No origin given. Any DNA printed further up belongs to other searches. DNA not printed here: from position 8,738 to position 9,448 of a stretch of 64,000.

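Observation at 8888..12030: Three paralogous 135-aa cytoplasmic proteins interleaved with a T9SS cargo gene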

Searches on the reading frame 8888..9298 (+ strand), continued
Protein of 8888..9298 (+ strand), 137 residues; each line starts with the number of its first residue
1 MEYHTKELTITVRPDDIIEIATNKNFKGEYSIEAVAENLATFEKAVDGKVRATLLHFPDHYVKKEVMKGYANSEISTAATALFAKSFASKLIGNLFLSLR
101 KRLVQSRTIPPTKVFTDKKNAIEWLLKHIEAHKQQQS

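Call 28: search_protein_representatives(alignment_id=A2)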
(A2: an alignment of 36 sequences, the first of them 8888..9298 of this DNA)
Query: 36 sequences, 135 profile positions. Proteins with E-value up to 0.001 (for the whole library): 1067; up to 1e-10: 91; up to 1e-30: 12. The best 150 are listed.
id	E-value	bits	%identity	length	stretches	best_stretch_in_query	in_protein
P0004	1.5e-53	196.1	-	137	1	1-134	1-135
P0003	1.1e-52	193.3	-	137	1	1-134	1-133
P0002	3.9e-47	175.4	-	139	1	1-134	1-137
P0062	1.0e-44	167.5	-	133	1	1-133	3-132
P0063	4.6e-42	159.0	-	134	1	1-134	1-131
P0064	7.0e-40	151.9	-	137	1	1-134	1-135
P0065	8.6e-39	148.4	-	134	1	1-134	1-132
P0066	1.1e-35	138.4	-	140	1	1-134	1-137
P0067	7.1e-33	129.2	-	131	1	1-133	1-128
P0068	2.7e-32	127.3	-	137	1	1-134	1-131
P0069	2.1e-31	124.4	-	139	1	1-134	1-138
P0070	5.3e-31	123.2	-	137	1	1-133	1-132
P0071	2.7e-30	120.9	-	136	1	1-132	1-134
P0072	4.9e-30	120.0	-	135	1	8-133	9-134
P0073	5.4e-30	119.9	-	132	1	1-133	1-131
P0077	2.4e-28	114.6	-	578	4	12-129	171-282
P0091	1.9e-22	95.5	-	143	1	8-132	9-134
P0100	8.1e-19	83.7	-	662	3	7-133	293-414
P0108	1.1e-16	76.9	-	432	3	10-129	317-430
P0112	1.2e-15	73.4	-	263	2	9-129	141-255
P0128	6.0e-13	64.7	-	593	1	4-127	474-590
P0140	4.5e-11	58.7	-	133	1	4-130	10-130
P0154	2.2e-10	56.4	-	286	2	11-128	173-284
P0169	1.4e-09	53.8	-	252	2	8-132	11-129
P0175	2.9e-09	52.8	-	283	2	8-129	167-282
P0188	7.3e-09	51.5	-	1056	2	4-129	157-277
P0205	1.8e-08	50.2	-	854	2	4-129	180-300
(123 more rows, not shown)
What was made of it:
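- There are 1,067 cluster representatives at E<=1e-3, mostly about 130 aa (call 28).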

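Call 29: search_protein_families(library=pfam, proteins=[P0077, P0100, P0108, P0112, P0128, P0188, P0205, P0154, P0175, P0169], max_evalue=0.01)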
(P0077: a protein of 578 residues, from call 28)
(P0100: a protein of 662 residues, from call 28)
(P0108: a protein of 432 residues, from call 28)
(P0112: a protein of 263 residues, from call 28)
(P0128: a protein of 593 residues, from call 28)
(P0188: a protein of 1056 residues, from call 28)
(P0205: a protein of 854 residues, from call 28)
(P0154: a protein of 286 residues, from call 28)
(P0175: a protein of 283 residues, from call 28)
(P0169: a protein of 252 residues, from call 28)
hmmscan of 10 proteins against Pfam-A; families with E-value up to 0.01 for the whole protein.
P0077 (578 aa): 3 families
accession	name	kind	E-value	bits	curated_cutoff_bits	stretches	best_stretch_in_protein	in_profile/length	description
PF25056.1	DUF7793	-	3e-76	253.2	26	4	26-134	4-111/113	Domain of unknown function (DUF7793)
PF11964.13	SpoIIAA-like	-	2.2e-12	48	25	0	334-427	10-106/106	SpoIIAA-like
PF09722.15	Xre_MbcA_ParS_C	-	0.0062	16.9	24.5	0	562-576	5-19/51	Antitoxin Xre/MbcA/ParS C-terminal toxin-binding domain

P0100 (662 aa): 3 families
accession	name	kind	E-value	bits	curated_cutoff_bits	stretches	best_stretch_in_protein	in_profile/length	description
PF25056.1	DUF7793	-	5.2e-53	178.3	26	3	300-410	4-112/113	Domain of unknown function (DUF7793)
PF11964.13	SpoIIAA-like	-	2.1e-14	54.5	25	1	307-408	4-106/106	SpoIIAA-like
PF03304.18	Mlp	-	0.0077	17.3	21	0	395-419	35-59/121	Mlp lipoprotein family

P0108 (432 aa): 2 families
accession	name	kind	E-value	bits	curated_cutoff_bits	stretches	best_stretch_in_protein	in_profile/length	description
PF25056.1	DUF7793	-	3e-49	166.2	26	3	173-281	4-111/113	Domain of unknown function (DUF7793)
PF11964.13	SpoIIAA-like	-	5.1e-06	27.6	25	0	187-280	10-106/106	SpoIIAA-like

P0112 (263 aa): 2 families
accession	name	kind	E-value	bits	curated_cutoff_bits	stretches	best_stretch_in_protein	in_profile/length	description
PF25056.1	DUF7793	-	3.5e-27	95.1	26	2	145-255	4-112/113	Domain of unknown function (DUF7793)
PF11964.13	SpoIIAA-like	-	9.9e-07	29.9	25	1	11-104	2-105/106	SpoIIAA-like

P0128 (593 aa): 9 families
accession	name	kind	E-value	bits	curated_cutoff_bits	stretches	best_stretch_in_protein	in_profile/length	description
PF00072.30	Response_reg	-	1.3e-16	61.1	30.2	1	7-116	1-110/111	Response regulator receiver domain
PF02518.31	HATPase_c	-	8.3e-13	49.2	26.4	1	365-453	2-109/111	Histidine kinase-, DNA gyrase B-, and HSP90-like ATPase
PF07730.19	HisKA_3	-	6.1e-12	46.3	24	1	264-326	1-67/68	Histidine kinase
PF25056.1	DUF7793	-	1.6e-08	35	26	1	501-592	19-112/113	Domain of unknown function (DUF7793)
PF13426.13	PAS_9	-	5.2e-06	27.1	27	1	145-245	2-103/103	PAS domain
PF00989.32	PAS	-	0.0012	19.3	22.6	1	137-243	4-113/113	PAS fold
PF13188.13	PAS_8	-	0.0021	18.3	21.8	1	135-189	2-57/65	PAS domain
PF21194.3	TadZ-like_ARD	-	0.0047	17.7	27.4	0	1-57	1-59/108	TadZ-like, receiver domain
PF13589.12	HATPase_c_3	-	0.0071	16.8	25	0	372-421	6-56/137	Histidine kinase-, DNA gyrase B-, and HSP90-like ATPase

P0188 (1056 aa): 11 families
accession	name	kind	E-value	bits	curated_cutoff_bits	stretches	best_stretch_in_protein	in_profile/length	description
PF25056.1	DUF7793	-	2.3e-39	134.4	26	2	24-132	4-111/113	Domain of unknown function (DUF7793)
PF02518.31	HATPase_c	-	7.1e-27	94.5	26.4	1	786-901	1-110/111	Histidine kinase-, DNA gyrase B-, and HSP90-like ATPase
PF00072.30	Response_reg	-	3.7e-24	85.5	30.2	1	926-1040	1-110/111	Response regulator receiver domain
PF08447.18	PAS_3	-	1.3e-21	77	25.6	2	395-472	10-88/89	PAS fold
PF00512.31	HisKA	-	1.9e-21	76.3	26.9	1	674-739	1-66/66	His Kinase A (phospho-acceptor) domain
PF13426.13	PAS_9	-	9.2e-19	68.1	27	1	551-652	2-102/103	PAS domain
PF00989.32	PAS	-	2.9e-10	40.6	22.6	1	545-648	6-110/113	PAS fold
PF11964.13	SpoIIAA-like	-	1.7e-09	38.8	25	1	32-131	4-106/106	SpoIIAA-like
PF08448.16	PAS_4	-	7.3e-09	36.3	23.1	1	547-655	2-109/110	PAS fold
PF13188.13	PAS_8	-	0.00022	21.5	21.8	1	543-585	4-43/65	PAS domain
PF23198.2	PDE8A_N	-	0.00063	20.1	29.6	1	923-1017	9-102/147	PDE8A-like, N-terminal domain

P0205 (854 aa): 12 families
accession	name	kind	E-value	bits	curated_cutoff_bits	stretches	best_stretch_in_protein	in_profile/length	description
PF25056.1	DUF7793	-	5.5e-36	123.5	26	2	54-161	4-109/113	Domain of unknown function (DUF7793)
PF08447.18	PAS_3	-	6.3e-29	100.5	25.6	2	405-486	12-88/89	PAS fold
PF13426.13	PAS_9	-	9.5e-26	90.5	27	1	512-613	3-103/103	PAS domain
PF02518.31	HATPase_c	-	1.3e-22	80.7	26.4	1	744-851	3-110/111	Histidine kinase-, DNA gyrase B-, and HSP90-like ATPase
PF00989.32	PAS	-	1.2e-16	61.1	22.6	1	513-611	14-113/113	PAS fold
PF08448.16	PAS_4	-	5.9e-13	49.5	23.1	1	512-616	7-110/110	PAS fold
PF00512.31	HisKA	-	1.2e-08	35.3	26.9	1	630-697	2-63/66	His Kinase A (phospho-acceptor) domain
PF11964.13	SpoIIAA-like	-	1e-07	33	25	1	89-161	31-105/106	SpoIIAA-like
PF14501.12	HATPase_c_5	-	7.9e-06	26.2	22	1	746-846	5-97/102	GHKL domain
PF00672.30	HAMP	-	0.00051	20.7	25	1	323-364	12-52/53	HAMP domain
PF13589.12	HATPase_c_3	-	0.0017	18.8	25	1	747-809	3-60/137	Histidine kinase-, DNA gyrase B-, and HSP90-like ATPase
PF14598.12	PAS_11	-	0.0055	17.1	25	0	417-467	35-80/109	PAS domain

P0154 (286 aa): 2 families
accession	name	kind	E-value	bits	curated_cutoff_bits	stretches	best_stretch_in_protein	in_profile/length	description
PF25056.1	DUF7793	-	8.7e-30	103.5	26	2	175-283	3-110/113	Domain of unknown function (DUF7793)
PF11964.13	SpoIIAA-like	-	0.0015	19.7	25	0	208-283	29-106/106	SpoIIAA-like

P0175 (283 aa): 2 families
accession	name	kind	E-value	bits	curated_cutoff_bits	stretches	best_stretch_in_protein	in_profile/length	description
PF25056.1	DUF7793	-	7.9e-26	90.7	26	2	173-281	4-111/113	Domain of unknown function (DUF7793)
PF11964.13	SpoIIAA-like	-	1.9e-05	25.8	25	0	204-280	29-106/106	SpoIIAA-like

P0169 (252 aa): 3 families
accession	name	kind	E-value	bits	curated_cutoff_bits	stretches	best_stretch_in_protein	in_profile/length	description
PF25056.1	DUF7793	-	3.4e-44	149.9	26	2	140-252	2-112/113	Domain of unknown function (DUF7793)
PF11964.13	SpoIIAA-like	-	1.7e-07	32.3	25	0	160-250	13-106/106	SpoIIAA-like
PF14657.12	Arm-DNA-bind_4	-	0.00013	22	22.3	0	239-252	25-38/47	Arm DNA-binding domain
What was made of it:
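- Closest known: DUF3478 / PF11964 'SpoIIAA-like' proteins. Same: Multi-repeat DUF7793 proteins also score on PF11964 (call 29).
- Fusions: 2x, 3x and 4x DUF7793 in one chain; 2xDUF7793-(HAMP)-PAS-HisKA-HATPase(-REC); REC-PAS-HisKA_3-HATPase-DUF7793 (call 29).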

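Call 32: find_related_loci(query=A2, collection=genome_contigs, flank=6000)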
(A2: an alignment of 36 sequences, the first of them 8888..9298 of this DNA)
Query A2 (137 aa) in genome_contigs; peptide patterns used: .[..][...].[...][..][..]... (x = any residue, [..] = any of these).
115 stretches matched a pattern; 3 encode a relative of the query (tblastn E <= 1e-3); 3 distinct loci.
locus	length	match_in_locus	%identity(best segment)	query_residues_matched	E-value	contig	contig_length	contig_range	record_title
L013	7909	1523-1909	65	1-129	1e-53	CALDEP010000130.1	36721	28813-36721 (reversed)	MAG: uncultured Aureispira sp. isolate B3_Bin_Bin_96_1 genome assembly, contig: c_000000030045, whole genome shotgun seq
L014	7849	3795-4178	52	1-129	2e-41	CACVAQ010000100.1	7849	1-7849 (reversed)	MAG: uncultured Aureispira sp. isolate HLG_WM_MAG_10 genome assembly, contig: NODE_1661_length_7849_cov_53.926185, whole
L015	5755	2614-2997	49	1-126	1e-36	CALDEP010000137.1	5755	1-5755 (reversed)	MAG: uncultured Aureispira sp. isolate B3_Bin_Bin_96_1 genome assembly, contig: c_000000006999, whole genome shotgun seq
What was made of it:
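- Closest known: Pfam DUF7793. Different: The Aureispira subfamily is genus-restricted among reference genomes (call 32).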

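Call 33: find_encoding_contigs(protein=P0188, flank=6000, max_places=2)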
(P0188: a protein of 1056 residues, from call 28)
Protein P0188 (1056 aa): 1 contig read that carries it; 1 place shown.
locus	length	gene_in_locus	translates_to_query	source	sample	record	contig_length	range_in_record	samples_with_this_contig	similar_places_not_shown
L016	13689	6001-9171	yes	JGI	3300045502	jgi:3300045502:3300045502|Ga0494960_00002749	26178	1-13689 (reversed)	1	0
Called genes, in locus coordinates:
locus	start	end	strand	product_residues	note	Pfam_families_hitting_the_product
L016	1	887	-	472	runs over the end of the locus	-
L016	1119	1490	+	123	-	PF01627:Hpt (weak)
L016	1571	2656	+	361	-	PF15887:Peptidase_Mx (weak)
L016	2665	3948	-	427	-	PF00672:HAMP, PF00512:HisKA, PF02518:HATPase_c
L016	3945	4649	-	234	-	PF00072:Response_reg, PF00486:Trans_reg_C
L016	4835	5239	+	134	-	PF13801:Metal_resist (weak), PF16231:DUF4890, PF07813:LTXXQ (weak)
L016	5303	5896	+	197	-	PF10469:AKAP7_NLS, PF13563:2_5_RNA_ligase2, PF02834:LigT_PEase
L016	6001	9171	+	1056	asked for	PF25056:DUF7793, PF08447:PAS_3, PF08448:PAS_4, PF13426:PAS_9, PF08447:PAS_3, PF00512:HisKA, PF02518:HATPase_c, PF00072:Response_reg, +2 more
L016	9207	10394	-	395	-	PF17785:PUA_3, PF10672:Methyltrans_SAM, PF02475:TRM5-TYW2_MTfase (weak), PF02005:TRM (faint), PF03602:Cons_hypoth95, PF05175:MTS, PF13847:Methyltransf_31 (weak)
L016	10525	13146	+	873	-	PF01136:Peptidase_U32, PF12392:DUF3656, PF01136:Peptidase_U32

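Call 48: find_encoding_contigs(protein=P0140, flank=5000, max_places=4)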
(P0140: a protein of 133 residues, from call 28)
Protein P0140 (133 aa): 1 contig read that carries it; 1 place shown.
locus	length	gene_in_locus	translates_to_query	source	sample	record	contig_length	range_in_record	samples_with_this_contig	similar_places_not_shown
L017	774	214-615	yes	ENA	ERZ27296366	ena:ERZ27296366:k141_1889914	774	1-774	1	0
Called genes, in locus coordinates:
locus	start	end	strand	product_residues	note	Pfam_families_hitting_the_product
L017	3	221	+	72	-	?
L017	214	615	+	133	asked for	PF25056:DUF7793, PF11964:SpoIIAA-like (weak)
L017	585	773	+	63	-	?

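Call 49: find_encoding_contigs(protein=P0072, flank=5000, max_places=4)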
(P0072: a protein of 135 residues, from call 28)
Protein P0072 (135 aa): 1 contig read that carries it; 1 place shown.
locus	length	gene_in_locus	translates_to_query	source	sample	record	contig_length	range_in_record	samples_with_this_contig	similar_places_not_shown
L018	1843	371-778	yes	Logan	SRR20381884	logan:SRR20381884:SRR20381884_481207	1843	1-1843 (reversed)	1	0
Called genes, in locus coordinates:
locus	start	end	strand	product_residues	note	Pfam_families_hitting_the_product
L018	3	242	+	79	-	?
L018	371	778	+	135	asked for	PF25056:DUF7793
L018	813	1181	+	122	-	PF00072:Response_reg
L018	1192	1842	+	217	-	?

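Call 51: find_homologous_proteins(query=A3, max_evalue=0.00001)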
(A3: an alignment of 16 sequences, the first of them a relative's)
Query A3 (16 sequences) (133 aa, profile of the alignment): 45 proteins with E <= 0.00001 among 1223 candidates.
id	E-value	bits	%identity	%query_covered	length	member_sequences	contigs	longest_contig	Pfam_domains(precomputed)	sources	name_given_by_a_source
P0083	2.4e-38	149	28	82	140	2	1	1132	-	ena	-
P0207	3.0e-37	145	24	82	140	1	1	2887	PF25056.2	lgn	-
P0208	3.7e-37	145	28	82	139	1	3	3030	PF25056.2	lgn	-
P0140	5.4e-37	145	100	100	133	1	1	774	PF25056.2,PF11964.14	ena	-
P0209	1.7e-36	143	29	82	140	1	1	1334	PF25056.2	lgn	-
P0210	3.5e-36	142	31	87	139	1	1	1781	PF25056.2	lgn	-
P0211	2.5e-35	139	25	82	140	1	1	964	-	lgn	-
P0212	1.0e-34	137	30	86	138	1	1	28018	PF25056.2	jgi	jgi:hypothetical protein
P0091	5.0e-33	132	36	30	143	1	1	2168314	PF25056.2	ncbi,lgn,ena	-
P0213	1.4e-32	130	28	82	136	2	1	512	PF25056.2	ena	-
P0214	3.6e-32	129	29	78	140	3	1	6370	PF25056.2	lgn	-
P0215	7.0e-32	128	38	44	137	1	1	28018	PF25056.2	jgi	jgi:hypothetical protein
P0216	1.8e-31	127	22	83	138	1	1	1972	-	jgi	jgi:hypothetical protein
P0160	8.0e-31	125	22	85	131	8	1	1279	-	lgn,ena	-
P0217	2.8e-29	120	20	92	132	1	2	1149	-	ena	-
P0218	6.1e-29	119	23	83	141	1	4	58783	PF25056.2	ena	-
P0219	7.2e-28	115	46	95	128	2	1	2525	PF25056.2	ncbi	-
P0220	3.9e-27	113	42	98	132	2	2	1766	PF25056.2,PF11964.14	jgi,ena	-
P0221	7.2e-27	112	42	96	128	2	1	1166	PF25056.2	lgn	-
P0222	7.7e-27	112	48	93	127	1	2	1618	PF25056.2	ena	-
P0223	1.7e-26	111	42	93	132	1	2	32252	PF25056.2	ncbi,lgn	-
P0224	4.5e-26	109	43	91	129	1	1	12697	PF25056.2,PF11964.14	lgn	-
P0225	1.2e-25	108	37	92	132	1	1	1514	PF25056.2,PF11964.14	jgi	jgi:hypothetical protein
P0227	4.7e-25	106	44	90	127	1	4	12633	PF25056.2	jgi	jgi:hypothetical protein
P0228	5.0e-25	106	34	92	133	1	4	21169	PF25056.2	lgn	-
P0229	1.3e-24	104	44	89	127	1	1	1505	PF25056.2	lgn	-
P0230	2.5e-24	104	39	95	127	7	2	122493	PF25056.2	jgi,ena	jgi:hypothetical protein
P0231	4.4e-24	103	37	93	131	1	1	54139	PF25056.2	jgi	-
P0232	1.9e-23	101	42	90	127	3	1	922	PF25056.2,PF11964.14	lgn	-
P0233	4.0e-23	100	39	98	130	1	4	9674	PF25056.2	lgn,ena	-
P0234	4.5e-23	100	39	86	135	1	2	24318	PF25056.2,PF11964.14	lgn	-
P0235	1.0e-22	98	38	86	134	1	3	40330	PF25056.2,PF11964.14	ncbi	ncbi:MAG: STAS/SEC14 domain-containing protein [Bacteroidia bacterium]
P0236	8.5e-22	95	47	93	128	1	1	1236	PF25056.2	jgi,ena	-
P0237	1.2e-21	95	37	70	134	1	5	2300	PF25056.2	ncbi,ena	-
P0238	1.4e-21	95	38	94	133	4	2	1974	PF25056.2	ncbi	-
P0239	1.2e-20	92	40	93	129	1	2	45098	PF25056.2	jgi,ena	jgi:hypothetical protein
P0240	1.9e-19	88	32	41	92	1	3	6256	PF25056.2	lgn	-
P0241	2.7e-19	87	39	89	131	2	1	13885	PF25056.2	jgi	-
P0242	3.5e-18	84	45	83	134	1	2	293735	PF25056.2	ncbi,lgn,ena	ncbi:MAG: STAS/SEC14 domain-containing protein [Bacteroidota bacterium]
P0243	3.8e-17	80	36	88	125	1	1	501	PF25056.2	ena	-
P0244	1.8e-15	75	41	59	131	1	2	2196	PF25056.2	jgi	jgi:hypothetical protein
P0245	5.0e-15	74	41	80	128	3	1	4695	PF25056.2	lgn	-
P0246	3.3e-8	51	27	85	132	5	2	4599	PF25056.2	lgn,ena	-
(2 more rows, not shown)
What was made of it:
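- Public sources name relatives 'STAS/SEC14 domain-containing protein' (call 51).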

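Call 52: find_encoding_contigs(protein=P0242, flank=6000, max_places=2)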
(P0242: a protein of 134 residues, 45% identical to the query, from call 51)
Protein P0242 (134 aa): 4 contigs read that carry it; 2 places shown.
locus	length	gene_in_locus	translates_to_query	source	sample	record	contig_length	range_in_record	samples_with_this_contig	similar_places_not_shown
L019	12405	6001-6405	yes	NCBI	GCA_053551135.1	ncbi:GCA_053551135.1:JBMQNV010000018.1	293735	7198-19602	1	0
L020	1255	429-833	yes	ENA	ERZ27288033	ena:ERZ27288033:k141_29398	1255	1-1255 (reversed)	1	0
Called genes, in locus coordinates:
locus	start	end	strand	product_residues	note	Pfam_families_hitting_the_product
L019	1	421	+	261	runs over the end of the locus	-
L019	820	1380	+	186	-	PF07929:PRiA4_ORF3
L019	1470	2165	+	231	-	PF13489:Methyltransf_23, PF13847:Methyltransf_31 (weak), PF08241:Methyltransf_11 (weak), PF08242:Methyltransf_12, PF13649:Methyltransf_25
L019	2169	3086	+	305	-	PF01963:TraB_PrgY_gumN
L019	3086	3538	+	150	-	PF00254:FKBP_C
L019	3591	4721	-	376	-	PF07536:HWE_HK (faint), PF01590:GAF, PF07568:HisKA_2, PF13581:HATPase_c_2 (weak)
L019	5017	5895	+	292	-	PF02629:CoA_binding, PF13380:CoA_binding_2 (faint), PF13607:Succ_CoA_lig, PF00549:Ligase_CoA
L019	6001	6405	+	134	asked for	PF25056:DUF7793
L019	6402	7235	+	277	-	PF07536:HWE_HK (weak), PF07568:HisKA_2, PF13581:HATPase_c_2 (weak), PF02518:HATPase_c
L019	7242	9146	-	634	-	PF22614:Slo-like_RCK, PF06241:Castor_Poll_mid, PF02254:TrkA_N (weak)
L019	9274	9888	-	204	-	-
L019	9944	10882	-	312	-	PF03537:Glyco_hydro_114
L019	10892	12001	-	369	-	PF13439:Glyco_transf_4, PF13477:Glyco_trans_4_2, PF13579:Glyco_trans_4_4 (weak), PF00534:Glycos_transf_1, PF13692:Glyco_trans_1_4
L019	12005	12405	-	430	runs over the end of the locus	PF00144:Beta-lactamase, PF18962:Por_Secre_tail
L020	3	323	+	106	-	?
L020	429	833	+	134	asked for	PF25056:DUF7793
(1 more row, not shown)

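Call 53: find_encoding_contigs(protein=P0091, flank=6000, max_places=2)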
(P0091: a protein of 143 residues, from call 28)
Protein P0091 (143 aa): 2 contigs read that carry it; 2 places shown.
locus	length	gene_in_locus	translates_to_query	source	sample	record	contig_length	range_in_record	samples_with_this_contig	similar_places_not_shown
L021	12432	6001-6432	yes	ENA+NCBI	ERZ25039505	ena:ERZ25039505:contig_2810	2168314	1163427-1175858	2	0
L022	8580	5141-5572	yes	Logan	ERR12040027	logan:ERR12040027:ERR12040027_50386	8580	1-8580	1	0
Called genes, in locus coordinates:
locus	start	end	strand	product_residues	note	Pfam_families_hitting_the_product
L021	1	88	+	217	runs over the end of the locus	-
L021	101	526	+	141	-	PF01220:DHquinase_II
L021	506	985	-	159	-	PF13620:CarboxypepD_reg (weak), PF13715:CarbopepD_reg_2 (faint)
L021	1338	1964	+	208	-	-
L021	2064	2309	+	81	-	PF00313:CSD, PF08206:OB_RNB (weak)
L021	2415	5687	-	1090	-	PF00158:Sigma54_activat (faint), PF03193:RsgA_GTPase (faint), PF05673:DUF815 (faint), PF13191:AAA_16 (weak), PF00004:AAA (weak), PF07724:AAA_2, PF07728:AAA_5, PF10431:ClpB_D2-small, +2 more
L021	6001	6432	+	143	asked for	PF25056:DUF7793 (weak)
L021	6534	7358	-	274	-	PF01436:NHL (faint), PF17170:DUF5128 (faint)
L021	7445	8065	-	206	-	PF00403:HMA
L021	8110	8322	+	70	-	-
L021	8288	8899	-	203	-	-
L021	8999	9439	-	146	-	-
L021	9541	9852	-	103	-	-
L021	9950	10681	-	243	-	PF00403:HMA, PF07291:MauE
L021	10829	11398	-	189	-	PF12833:HTH_18, PF00165:HTH_AraC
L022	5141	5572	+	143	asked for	PF25056:DUF7793 (weak)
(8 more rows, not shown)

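Call 54: find_encoding_contigs(protein=P0230, flank=6000, max_places=2)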
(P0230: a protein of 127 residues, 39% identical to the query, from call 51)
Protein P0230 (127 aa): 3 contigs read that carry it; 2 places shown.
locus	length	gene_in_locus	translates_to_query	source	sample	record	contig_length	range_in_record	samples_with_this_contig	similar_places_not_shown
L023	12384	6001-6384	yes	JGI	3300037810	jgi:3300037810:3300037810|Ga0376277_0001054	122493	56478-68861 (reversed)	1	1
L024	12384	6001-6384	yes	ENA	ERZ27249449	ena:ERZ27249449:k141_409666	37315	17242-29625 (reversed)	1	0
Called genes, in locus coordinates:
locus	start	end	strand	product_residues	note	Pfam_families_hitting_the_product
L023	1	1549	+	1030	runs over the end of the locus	-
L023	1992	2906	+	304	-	PF01548:DEDD_Tnp_IS110, PF02371:Transposase_20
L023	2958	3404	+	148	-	PF00069:Pkinase, PF07714:PK_Tyr_Ser-Thr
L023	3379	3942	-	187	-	-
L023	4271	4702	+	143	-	-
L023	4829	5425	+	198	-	-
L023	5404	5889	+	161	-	-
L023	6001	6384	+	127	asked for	PF25056:DUF7793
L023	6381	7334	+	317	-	PF00512:HisKA, PF02518:HATPase_c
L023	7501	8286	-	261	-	PF13646:HEAT_2 (faint), PF03130:HEAT_PBS (faint)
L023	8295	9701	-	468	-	PF13432:TPR_16 (faint), PF07719:TPR_2 (faint), PF03130:HEAT_PBS (faint), PF11838:ERAP1_C (faint), PF14559:TPR_19 (weak), PF13646:HEAT_2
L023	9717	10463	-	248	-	-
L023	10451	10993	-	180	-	PF07638:Sigma70_ECF (faint), PF04542:Sigma70_r2, PF08281:Sigma70_r4_2, PF04545:Sigma70_r4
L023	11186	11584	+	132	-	-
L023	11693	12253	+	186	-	-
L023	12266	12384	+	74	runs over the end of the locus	-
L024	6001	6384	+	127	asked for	PF25056:DUF7793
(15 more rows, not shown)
